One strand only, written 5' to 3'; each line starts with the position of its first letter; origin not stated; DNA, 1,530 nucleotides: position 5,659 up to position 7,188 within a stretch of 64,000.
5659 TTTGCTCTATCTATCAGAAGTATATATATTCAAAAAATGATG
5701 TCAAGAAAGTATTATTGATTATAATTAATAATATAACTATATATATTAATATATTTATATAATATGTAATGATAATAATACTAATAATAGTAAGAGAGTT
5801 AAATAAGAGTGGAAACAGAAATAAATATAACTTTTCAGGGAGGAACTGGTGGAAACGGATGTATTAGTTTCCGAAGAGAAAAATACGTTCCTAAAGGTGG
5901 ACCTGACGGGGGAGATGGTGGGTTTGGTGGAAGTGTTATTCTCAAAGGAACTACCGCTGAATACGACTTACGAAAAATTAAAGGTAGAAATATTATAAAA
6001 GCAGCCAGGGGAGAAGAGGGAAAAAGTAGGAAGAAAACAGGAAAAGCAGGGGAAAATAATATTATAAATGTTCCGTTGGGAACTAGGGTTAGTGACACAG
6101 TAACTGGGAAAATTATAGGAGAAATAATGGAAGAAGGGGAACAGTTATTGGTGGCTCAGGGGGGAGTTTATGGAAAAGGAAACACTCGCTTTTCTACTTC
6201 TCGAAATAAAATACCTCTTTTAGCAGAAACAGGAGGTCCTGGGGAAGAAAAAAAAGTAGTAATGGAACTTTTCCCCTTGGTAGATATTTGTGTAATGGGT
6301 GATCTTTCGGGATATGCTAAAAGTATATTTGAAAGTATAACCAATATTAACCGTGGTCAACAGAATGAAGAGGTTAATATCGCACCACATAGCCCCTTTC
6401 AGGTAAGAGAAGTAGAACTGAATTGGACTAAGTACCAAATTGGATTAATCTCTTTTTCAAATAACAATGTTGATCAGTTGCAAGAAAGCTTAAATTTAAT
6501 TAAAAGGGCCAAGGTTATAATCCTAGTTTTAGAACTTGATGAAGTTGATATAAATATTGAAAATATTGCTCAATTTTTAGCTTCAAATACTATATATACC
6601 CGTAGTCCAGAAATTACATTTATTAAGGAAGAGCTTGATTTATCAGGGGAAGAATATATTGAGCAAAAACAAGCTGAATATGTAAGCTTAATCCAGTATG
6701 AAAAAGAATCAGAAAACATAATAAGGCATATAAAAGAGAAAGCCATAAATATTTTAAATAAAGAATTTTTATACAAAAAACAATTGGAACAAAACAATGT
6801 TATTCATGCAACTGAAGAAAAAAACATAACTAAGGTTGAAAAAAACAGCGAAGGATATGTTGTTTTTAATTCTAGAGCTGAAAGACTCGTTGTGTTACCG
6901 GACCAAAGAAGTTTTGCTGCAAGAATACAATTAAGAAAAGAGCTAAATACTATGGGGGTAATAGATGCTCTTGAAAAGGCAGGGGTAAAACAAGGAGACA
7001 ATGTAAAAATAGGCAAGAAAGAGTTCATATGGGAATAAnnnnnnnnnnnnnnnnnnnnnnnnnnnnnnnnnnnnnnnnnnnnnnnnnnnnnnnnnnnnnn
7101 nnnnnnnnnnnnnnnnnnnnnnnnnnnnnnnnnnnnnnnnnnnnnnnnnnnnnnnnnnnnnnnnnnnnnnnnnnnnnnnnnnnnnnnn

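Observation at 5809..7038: Obg orthologue whose GTPase domain has lost the G1, G3 and G4 motifs (pseudo-GTPase)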

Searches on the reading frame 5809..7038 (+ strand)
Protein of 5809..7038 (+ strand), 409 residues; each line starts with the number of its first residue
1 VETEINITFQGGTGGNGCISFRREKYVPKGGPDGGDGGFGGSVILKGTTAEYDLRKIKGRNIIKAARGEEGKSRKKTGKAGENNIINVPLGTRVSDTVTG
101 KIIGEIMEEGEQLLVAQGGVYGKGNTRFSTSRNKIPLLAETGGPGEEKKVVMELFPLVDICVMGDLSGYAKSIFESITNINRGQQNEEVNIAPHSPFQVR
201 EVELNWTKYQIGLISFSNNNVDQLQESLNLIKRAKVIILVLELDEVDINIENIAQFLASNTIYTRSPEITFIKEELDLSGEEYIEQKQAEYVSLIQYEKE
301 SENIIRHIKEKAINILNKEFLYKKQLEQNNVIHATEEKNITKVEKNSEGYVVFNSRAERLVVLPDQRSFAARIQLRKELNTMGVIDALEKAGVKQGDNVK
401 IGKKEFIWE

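Call 3: search_protein_families(library=pfam, proteins=[window:5809-7035:+], max_evalue=1)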
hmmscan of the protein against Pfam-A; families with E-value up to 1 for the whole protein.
window:5809-7035:+ (409 aa): 4 families
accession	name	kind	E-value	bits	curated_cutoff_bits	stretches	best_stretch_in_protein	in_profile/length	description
PF01018.28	GTP1_OBG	-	4.4e-48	163.3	27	1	5-154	4-153/155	GTP1/OBG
PF09269.16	DUF1967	-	1.6e-12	47.7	27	1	341-408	4-70/70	Domain of unknown function (DUF1967)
PF09170.16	STN1_2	-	0.039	14.3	27.2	1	251-340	9-99/167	CST, complex subunit STN1, C terminal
PF20291.3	MC5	-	0.5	10.6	25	1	234-377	16-157/167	ABC-three component (ABC-3C) system Middle Component 5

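Call 4: search_protein_families(library=ncbifam, proteins=[window:5809-7035:+], max_evalue=1)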
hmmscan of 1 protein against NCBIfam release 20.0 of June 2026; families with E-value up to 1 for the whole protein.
window:5809-7035:+ (409 aa): 5 families
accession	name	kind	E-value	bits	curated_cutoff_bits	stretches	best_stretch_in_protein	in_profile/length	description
NF008955.0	PRK12297.1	equivalog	5.9e-62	210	406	1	4-408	6-427/429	GTPase ObgE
TIGR02729.1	Obg_CgtA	equivalog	2.9e-50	171.2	280.25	1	4-180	4-180/329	Obg family GTPase CgtA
NF008956.1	PRK12299.1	equivalog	2.4e-49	168.1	300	1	4-302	5-286/327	GTPase ObgE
NF008954.1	PRK12296.1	equivalog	3.3e-43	147.8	377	2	5-168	8-170/470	GTPase ObgE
TIGR03595.1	Obg_CgtA_exten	equivalog_domain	9.7e-12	44.6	37.65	1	342-409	2-70/70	Obg family GTPase CgtA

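Call 5: search_solved_structures(query=window:5809-7035:+, max_evalue=0.01, show_alignments=3)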
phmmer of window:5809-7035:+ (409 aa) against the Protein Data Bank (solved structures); distinct sequences matched with E-value up to 0.01: 8.
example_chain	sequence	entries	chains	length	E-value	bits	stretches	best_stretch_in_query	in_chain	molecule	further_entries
4csu_9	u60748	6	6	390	1.1e-42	149.7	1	4-175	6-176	GTPASE OBGE/CGTA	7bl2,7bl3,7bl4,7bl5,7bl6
5m04_A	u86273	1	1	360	1.2e-42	149.6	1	4-174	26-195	GTPase ObgE/CgtA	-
1udx_A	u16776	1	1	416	1.4e-42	149.4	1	6-283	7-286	the GTP-binding protein Obg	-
1lnz_A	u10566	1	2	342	1.8e-40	142.4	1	4-243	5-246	SPO0B-associated GTP-binding protein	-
7odt_t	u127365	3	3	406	1.3e-21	80.3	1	9-244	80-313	Mitochondrial ribosome-associated GTPase 2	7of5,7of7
7o9k_G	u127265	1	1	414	1.4e-21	80.2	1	9-244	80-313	Mitochondrial ribosome-associated GTPase 2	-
7oi6_y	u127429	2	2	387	1.6e-07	33.9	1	34-130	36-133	GTP-binding protein 10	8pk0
9e9c_t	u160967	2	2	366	0.00013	24.4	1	29-130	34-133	GTP-binding protein 10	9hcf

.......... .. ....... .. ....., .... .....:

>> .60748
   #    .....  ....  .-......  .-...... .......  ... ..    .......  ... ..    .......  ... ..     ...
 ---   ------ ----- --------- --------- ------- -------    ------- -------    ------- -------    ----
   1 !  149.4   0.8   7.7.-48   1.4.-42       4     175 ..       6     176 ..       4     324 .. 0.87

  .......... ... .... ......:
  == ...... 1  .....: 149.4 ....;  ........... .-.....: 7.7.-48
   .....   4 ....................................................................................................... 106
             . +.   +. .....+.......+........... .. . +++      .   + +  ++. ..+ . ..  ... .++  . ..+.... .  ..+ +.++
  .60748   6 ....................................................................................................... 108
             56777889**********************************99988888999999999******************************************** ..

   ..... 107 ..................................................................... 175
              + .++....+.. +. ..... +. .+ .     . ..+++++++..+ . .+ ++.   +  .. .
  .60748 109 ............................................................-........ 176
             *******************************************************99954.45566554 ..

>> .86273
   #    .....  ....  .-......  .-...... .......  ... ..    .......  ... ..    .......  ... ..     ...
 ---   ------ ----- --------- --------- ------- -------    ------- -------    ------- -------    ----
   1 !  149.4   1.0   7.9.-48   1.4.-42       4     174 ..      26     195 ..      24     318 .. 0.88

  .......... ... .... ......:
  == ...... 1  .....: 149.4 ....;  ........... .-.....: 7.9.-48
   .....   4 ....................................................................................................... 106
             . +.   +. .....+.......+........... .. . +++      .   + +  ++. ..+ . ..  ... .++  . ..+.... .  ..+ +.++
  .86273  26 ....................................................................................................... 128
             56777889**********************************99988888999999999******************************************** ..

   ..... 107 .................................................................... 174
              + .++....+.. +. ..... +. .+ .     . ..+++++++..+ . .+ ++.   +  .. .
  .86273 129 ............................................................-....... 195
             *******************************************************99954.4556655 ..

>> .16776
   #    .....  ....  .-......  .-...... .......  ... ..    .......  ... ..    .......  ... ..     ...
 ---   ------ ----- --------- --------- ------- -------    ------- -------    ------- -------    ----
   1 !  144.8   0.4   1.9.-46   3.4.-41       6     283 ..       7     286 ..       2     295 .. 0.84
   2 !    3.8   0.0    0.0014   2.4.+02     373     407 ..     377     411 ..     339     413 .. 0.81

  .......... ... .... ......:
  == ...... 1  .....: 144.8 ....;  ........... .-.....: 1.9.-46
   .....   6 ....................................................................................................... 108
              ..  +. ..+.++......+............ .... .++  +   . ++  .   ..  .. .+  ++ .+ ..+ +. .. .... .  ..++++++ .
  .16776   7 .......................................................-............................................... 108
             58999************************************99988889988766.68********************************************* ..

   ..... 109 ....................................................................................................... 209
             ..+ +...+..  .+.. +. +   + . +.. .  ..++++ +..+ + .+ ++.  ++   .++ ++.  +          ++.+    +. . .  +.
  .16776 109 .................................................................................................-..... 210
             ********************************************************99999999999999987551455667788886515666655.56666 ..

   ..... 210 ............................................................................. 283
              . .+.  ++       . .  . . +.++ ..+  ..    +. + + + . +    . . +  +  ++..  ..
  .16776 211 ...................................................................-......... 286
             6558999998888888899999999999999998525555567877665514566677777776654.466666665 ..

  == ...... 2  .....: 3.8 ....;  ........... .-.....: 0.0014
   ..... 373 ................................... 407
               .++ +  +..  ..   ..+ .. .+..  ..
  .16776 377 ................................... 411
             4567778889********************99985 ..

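Call 6: find_homologous_proteins(query=window:5809-7035:+, max_evalue=0.001)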
Query window:5809-7035:+ (409 aa): 6820 proteins with E <= 0.001 among 8000 candidates; the best 120 are listed.
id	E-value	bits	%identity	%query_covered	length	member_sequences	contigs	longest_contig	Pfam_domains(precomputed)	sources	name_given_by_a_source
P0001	6.6e-259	876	99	100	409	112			PF01018.29,PF09269.17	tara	tara:strand:- start:1555 stop:2784 length:1230 start_codon:yes stop_codon:yes gene_type:complete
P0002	9.2e-213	724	80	100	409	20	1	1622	PF01018.29,PF09269.17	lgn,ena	-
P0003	5.0e-206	702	78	100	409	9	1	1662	PF01018.29,PF09269.17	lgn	-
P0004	2.3e-204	697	78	100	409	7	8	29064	PF01018.29,PF09269.17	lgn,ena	-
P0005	1.4e-152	526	62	100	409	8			PF01018.29,PF09269.17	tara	tara:strand:+ start:1424 stop:2653 length:1230 start_codon:yes stop_codon:yes gene_type:complete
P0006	1.3e-53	201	33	95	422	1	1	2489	PF01926.30,PF01018.29,PF09269.17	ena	-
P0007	3.1e-52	196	37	100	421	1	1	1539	PF01926.30,PF02421.25,PF01018.29,PF09269.17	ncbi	-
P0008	1.0e-50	191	33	100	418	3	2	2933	PF01926.30,PF02421.25,PF01018.29,PF09269.17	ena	-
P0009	1.3e-50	191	34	100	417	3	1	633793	PF01926.30,PF02421.25,PF00009.34,PF01018.29,PF09269.17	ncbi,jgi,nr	ncbi:MAG: GTP-binding protein [Chloroflexi bacterium]|nr:MAG: GTP-binding protein [Chloroflexota bac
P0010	8.1e-48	182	30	100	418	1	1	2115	PF01926.30,PF02421.25,PF01018.29,PF09269.17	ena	-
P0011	2.9e-47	180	33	99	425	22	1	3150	PF01926.30,PF02421.25,PF01018.29,PF09269.17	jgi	-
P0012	1.6e-46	177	33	99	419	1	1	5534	PF01926.30,PF02421.25,PF01018.29,PF09269.17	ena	-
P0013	5.3e-46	176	33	98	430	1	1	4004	PF01926.30,PF02421.25,PF01018.29,PF09269.17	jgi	jgi:GTP-binding protein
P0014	6.0e-46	175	32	99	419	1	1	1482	PF01926.30,PF02421.25,PF01018.29,PF09269.17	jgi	jgi:GTP-binding protein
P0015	7.3e-46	175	32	99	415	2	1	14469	PF01926.30,PF02421.25,PF01018.29,PF09269.17,PF16897.11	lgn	-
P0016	7.6e-46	175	31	98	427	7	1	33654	PF01926.30,PF02421.25,PF01018.29,PF09269.17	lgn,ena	-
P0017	8.3e-46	175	31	98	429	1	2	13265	PF01926.30,PF02421.25,PF01018.29,PF09269.17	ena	-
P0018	9.1e-46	175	30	98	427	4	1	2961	PF01926.30,PF02421.25,PF01018.29,PF09269.17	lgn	-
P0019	1.1e-45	175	33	98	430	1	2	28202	PF01926.30,PF02421.25,PF01018.29,PF09269.17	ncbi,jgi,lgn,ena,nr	ncbi:TPA: GTPase ObgE [Candidatus Poribacteria bacterium]|nr:GTPase ObgE [Candidatus Poribacteria ba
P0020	1.1e-45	174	33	98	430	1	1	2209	PF01926.30,PF02421.25,PF01018.29,PF09269.17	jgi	-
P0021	3.3e-45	173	33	98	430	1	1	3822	PF01926.30,PF02421.25,PF01018.29,PF09269.17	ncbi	ncbi:MAG: GTPase ObgE [Candidatus Poribacteria bacterium]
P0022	7.7e-45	172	31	99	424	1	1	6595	PF01926.30,PF02421.25,PF01018.29,PF09269.17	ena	-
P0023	8.5e-45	172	32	100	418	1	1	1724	PF01926.30,PF02421.25,PF01018.29,PF09269.17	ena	-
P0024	9.0e-45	171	31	99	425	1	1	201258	PF01926.30,PF02421.25,PF00009.34,PF01018.29,PF09269.17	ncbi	ncbi:MAG: GTPase ObgE [Bacillota bacterium]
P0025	1.4e-44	171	31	99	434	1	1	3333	PF01926.30,PF00025.28,PF02421.25,PF01018.29,PF09269.17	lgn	-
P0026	1.5e-44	171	31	99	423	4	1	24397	PF01926.30,PF02421.25,PF01018.29,PF09269.17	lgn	-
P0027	1.7e-44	171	31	99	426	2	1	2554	PF01926.30,PF02421.25,PF00009.34,PF01018.29,PF09269.17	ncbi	-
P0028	2.2e-44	170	49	44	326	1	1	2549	PF01926.30,PF02421.25,PF01018.29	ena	-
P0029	2.3e-44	170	30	99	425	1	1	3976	PF01926.30,PF02421.25,PF01018.29,PF09269.17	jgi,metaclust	metaclust:\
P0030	2.5e-44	170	41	59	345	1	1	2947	PF01926.30,PF02421.25,PF01018.29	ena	-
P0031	7.3e-44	169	30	98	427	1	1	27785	PF01926.30,PF02421.25,PF01018.29,PF09269.17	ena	-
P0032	7.3e-44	168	30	99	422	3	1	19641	PF01926.30,PF02421.25,PF01018.29,PF09269.17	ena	-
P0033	9.3e-44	168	44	42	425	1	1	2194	PF01926.30,PF02421.25,PF01018.29,PF09269.17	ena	-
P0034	1.1e-43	168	30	98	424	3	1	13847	PF01926.30,PF02421.25,PF01018.29,PF09269.17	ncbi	-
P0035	1.2e-43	168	43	42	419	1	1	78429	PF01926.30,PF02421.25,PF00009.34,PF01018.29,PF09269.17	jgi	-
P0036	1.4e-43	168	31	99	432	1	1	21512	PF01926.30,PF02421.25,PF01018.29,PF09269.17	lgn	-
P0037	1.7e-43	167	31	96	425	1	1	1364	PF01926.30,PF02421.25,PF00009.34,PF01018.29,PF09269.17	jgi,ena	-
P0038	1.8e-43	167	29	99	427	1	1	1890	PF01926.30,PF02421.25,PF01018.29,PF09269.17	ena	-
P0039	2.1e-43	167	30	99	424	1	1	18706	PF01926.30,PF02421.25,PF01018.29,PF09269.17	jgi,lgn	jgi:GTP-binding protein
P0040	2.3e-43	167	49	39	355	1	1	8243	PF01926.30,PF02421.25,PF00009.34,PF01018.29,PF03193.23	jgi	jgi:GTP-binding protein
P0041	2.4e-43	167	28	98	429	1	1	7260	PF01926.30,PF02421.25,PF00009.34,PF01018.29,PF09269.17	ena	-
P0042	2.8e-43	167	31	99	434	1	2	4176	PF01926.30,PF02421.25,PF01018.29,PF09269.17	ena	-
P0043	2.8e-43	167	39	56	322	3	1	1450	PF01926.30,PF00350.30,PF02421.25,PF01018.29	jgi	-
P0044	3.2e-43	166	32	100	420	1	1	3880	PF01926.30,PF02421.25,PF00009.34,PF01018.29,PF09269.17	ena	-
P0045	3.2e-43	166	31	98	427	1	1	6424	PF01926.30,PF02421.25,PF01018.29,PF09269.17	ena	-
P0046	3.7e-43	166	29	95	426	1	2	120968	PF01926.30,PF02421.25,PF01018.29,PF09269.17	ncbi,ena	-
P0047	4.2e-43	166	31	99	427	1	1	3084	PF01926.30,PF02421.25,PF01018.29,PF09269.17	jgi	-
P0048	4.8e-43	166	31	99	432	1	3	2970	PF01926.30,PF02421.25,PF01018.29,PF09269.17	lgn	-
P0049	5.2e-43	166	32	99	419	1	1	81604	PF01926.30,PF02421.25,PF01018.29,PF09269.17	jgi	-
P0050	5.5e-43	166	30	100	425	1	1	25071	PF01926.30,PF02421.25,PF01018.29,PF09269.17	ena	-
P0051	6.5e-43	165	32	99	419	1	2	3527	PF01926.30,PF02421.25,PF01018.29,PF09269.17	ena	-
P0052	6.7e-43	165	30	98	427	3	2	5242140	PF01926.30,PF02421.25,PF01018.29,PF09269.17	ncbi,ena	-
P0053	6.8e-43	165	30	100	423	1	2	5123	PF01926.30,PF02421.25,PF01018.29,PF09269.17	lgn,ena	-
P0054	7.7e-43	165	49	39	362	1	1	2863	PF01926.30,PF02421.25,PF01018.29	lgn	-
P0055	7.8e-43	165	32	99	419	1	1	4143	PF01926.30,PF02421.25,PF01018.29,PF09269.17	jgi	jgi:GTP-binding protein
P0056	8.4e-43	165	30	97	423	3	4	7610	PF01926.30,PF02421.25,PF01018.29,PF09269.17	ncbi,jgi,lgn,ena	jgi:GTP-binding protein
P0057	8.9e-43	165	48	35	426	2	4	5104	PF01926.30,PF02421.25,PF00009.34,PF01018.29,PF09269.17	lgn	-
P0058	9.4e-43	165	30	98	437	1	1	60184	PF01926.30,PF02421.25,PF01018.29,PF09269.17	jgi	jgi:GTP-binding protein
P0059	9.5e-43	165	32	99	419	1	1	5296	PF01926.30,PF02421.25,PF01018.29,PF09269.17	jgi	jgi:GTP-binding protein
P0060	1.0e-42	165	32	100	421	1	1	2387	PF01926.30,PF02421.25,PF01018.29,PF09269.17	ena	-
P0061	1.1e-42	165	30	98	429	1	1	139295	PF01926.30,PF02421.25,PF01018.29,PF09269.17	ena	-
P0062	1.1e-42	165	30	98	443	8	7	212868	PF01926.30,PF02421.25,PF00009.34,PF01018.29,PF09269.17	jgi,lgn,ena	jgi:GTP-binding protein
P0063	1.1e-42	165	30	99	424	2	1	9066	PF01926.30,PF02421.25,PF01018.29,PF09269.17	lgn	-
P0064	1.2e-42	164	32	99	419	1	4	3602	PF01926.30,PF02421.25,PF01018.29,PF09269.17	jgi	jgi:GTP-binding protein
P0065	1.5e-42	164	32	98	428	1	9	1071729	PF01926.30,PF00025.28,PF02421.25,PF01018.29,PF09269.17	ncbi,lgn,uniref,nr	ncbi:GTPase ObgE [Caldanaerobius polysaccharolyticus]|uniref:GTPase ObgE n=1 Tax=Caldanaerobius poly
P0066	1.6e-42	164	38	60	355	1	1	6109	PF01926.30,PF02421.25,PF01018.29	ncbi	-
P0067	1.7e-42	164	39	61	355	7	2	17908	PF01926.30,PF02421.25,PF01018.29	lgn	-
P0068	2.0e-42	164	31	99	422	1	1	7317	PF01926.30,PF02421.25,PF01018.29,PF09269.17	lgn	-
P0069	2.2e-42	164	30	99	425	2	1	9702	PF01926.30,PF02421.25,PF01018.29,PF09269.17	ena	-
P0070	2.2e-42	164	30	98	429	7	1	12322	PF01926.30,PF02421.25,PF01018.29,PF09269.17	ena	-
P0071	2.4e-42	164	31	98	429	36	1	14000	PF01926.30,PF02421.25,PF01018.29,PF09269.17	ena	-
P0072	2.6e-42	163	31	99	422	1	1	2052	PF01926.30,PF02421.25,PF01018.29,PF09269.17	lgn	-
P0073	2.7e-42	163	32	99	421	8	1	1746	PF01926.30,PF02421.25,PF01018.29,PF09269.17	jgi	jgi:GTP-binding protein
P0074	2.9e-42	163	47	43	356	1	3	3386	PF01926.30,PF02421.25,PF01018.29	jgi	jgi:GTP-binding protein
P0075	3.0e-42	163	30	98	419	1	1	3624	PF01926.30,PF02421.25,PF00009.34,PF01018.29,PF09269.17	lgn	-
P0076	3.4e-42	163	28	96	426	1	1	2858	PF01926.30,PF00025.28,PF02421.25,PF01018.29,PF09269.17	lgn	-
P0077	3.5e-42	163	37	60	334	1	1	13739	PF01926.30,PF02421.25,PF00009.34,PF01018.29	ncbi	ncbi:MAG: GTPase ObgE [Thermodesulforhabdaceae bacterium]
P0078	3.7e-42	163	37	60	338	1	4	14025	PF01926.30,PF02421.25,PF00009.34,PF01018.29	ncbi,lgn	-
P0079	3.8e-42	163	29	99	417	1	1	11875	PF01926.30,PF02421.25,PF01018.29,PF09269.17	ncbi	-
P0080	4.2e-42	163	30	98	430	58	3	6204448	PF01926.30,PF02421.25,PF01018.29,PF09269.17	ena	-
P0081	4.4e-42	163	50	42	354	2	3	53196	PF01926.30,PF02421.25,PF01018.29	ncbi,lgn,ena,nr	ncbi:MAG TPA: GTPase ObgE [Gammaproteobacteria bacterium]|nr:GTPase ObgE [Gammaproteobacteria bacter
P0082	4.6e-42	163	31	98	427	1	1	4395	PF01926.30,PF02421.25,PF01018.29,PF09269.17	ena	-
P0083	4.8e-42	163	34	99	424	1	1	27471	PF01926.30,PF00025.28,PF02421.25,PF01018.29,PF09269.17,PF00071.29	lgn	-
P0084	5.1e-42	162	39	61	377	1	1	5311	PF01926.30,PF02421.25,PF01018.29,PF03308.23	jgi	jgi:GTP-binding protein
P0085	5.3e-42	162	29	98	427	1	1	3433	PF01926.30,PF02421.25,PF01018.29,PF09269.17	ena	-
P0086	6.1e-42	162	32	99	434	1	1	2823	PF01926.30,PF02421.25,PF01018.29,PF09269.17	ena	-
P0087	6.4e-42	162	30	98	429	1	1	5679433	PF01926.30,PF02421.25,PF01018.29,PF09269.17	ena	-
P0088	6.6e-42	162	28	99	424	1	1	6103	PF01926.30,PF02421.25,PF01018.29,PF09269.17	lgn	-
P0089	7.8e-42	162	29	98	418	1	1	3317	PF01926.30,PF02421.25,PF00009.34,PF01018.29,PF09269.17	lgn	-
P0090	8.6e-42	162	30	98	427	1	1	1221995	PF01926.30,PF02421.25,PF01018.29,PF09269.17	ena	-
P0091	8.7e-42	162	37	60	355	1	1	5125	PF01926.30,PF02421.25,PF01018.29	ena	-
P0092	1.0e-41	161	41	59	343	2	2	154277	PF01926.30,PF02421.25,PF01018.29,PF16897.11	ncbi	-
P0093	1.1e-41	161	30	98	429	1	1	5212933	PF01926.30,PF02421.25,PF01018.29,PF09269.17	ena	-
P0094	1.2e-41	161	30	98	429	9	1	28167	PF01926.30,PF02421.25,PF01018.29,PF09269.17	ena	-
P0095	1.2e-41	161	31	100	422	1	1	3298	PF01926.30,PF00025.28,PF02421.25,PF01018.29,PF03193.23,PF09269.17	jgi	jgi:GTP-binding protein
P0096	1.3e-41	161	37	60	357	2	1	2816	PF01926.30,PF02421.25,PF01018.29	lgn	-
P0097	1.5e-41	161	51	39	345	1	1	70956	PF01926.30,PF02421.25,PF01018.29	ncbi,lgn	ncbi:MAG: GTPase ObgE [bacterium]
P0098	1.6e-41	161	31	99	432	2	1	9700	PF01926.30,PF02421.25,PF01018.29,PF09269.17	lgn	-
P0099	1.9e-41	161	29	99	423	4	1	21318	PF01926.30,PF02421.25,PF01018.29,PF09269.17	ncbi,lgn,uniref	ncbi:GTPase ObgE [Pseudogracilibacillus sp. SO30301A]|uniref:GTPase ObgE n=1 Tax=Pseudogracilibacill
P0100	2.0e-41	160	36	56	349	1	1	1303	PF01926.30,PF02421.25,PF01018.29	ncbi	-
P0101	2.2e-41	160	45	52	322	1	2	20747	PF01926.30,PF02421.25,PF01018.29,PF16897.11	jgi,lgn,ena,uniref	uniref:GTPase Obg n=1 Tax=candidate division WOR-3 bacterium TaxID=2052148 RepID=A0A7C4U6T7_UNCW3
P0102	2.2e-41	160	52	36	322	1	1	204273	PF01926.30,PF00350.30,PF02421.25,PF01018.29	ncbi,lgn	ncbi:MAG: GTPase ObgE [Candidatus Hydrothermales bacterium]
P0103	2.2e-41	160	39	61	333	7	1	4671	PF01926.30,PF00025.28,PF02421.25,PF01018.29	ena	-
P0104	2.8e-41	160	40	39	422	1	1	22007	PF01926.30,PF02421.25,PF01018.29,PF09269.17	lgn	-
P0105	3.0e-41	160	30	99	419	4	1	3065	PF01926.30,PF02421.25,PF01018.29,PF09269.17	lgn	-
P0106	3.2e-41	160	31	99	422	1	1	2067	PF01926.30,PF02421.25,PF01018.29,PF03193.23,PF09269.17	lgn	-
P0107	3.6e-41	160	30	98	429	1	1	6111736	PF01926.30,PF02421.25,PF01018.29,PF09269.17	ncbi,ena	-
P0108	3.6e-41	160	32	99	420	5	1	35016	PF01926.30,PF02421.25,PF01018.29,PF09269.17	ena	-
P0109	4.1e-41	159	46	43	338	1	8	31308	PF01926.30,PF02421.25,PF01018.29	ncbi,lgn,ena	-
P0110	4.2e-41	159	39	58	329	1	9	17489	PF01926.30,PF02421.25,PF01018.29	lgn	-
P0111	4.4e-41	159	38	60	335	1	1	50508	PF01926.30,PF02421.25,PF01018.29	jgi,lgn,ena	-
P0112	5.0e-41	159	30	98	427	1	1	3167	PF01926.30,PF02421.25,PF01018.29,PF09269.17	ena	-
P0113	5.1e-41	159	49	42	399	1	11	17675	PF01926.30,PF02421.25,PF01018.29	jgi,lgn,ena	-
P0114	5.1e-41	159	36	70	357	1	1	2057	PF01926.30,PF02421.25,PF01018.29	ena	-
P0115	5.3e-41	159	29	98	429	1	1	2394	PF01926.30,PF02421.25,PF01018.29,PF09269.17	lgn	-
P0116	5.4e-41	159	31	98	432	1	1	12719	PF01926.30,PF02421.25,PF01018.29,PF09269.17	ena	-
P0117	5.4e-41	159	32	99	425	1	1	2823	PF01926.30,PF02421.25,PF01018.29,PF09269.17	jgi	jgi:GTP-binding protein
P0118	5.4e-41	159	31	99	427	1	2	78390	PF01926.30,PF02421.25,PF01018.29,PF09269.17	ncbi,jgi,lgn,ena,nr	ncbi:MAG: GTPase [Bacillota bacterium]|jgi:GTP-binding protein|nr:GTPase [Bacillota bacterium] MDK29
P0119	5.7e-41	159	46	43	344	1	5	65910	PF01926.30,PF02421.25,PF01018.29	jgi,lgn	-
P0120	6.1e-41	159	30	99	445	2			PF01926.30,PF02421.25,PF01018.29,PF09269.17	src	-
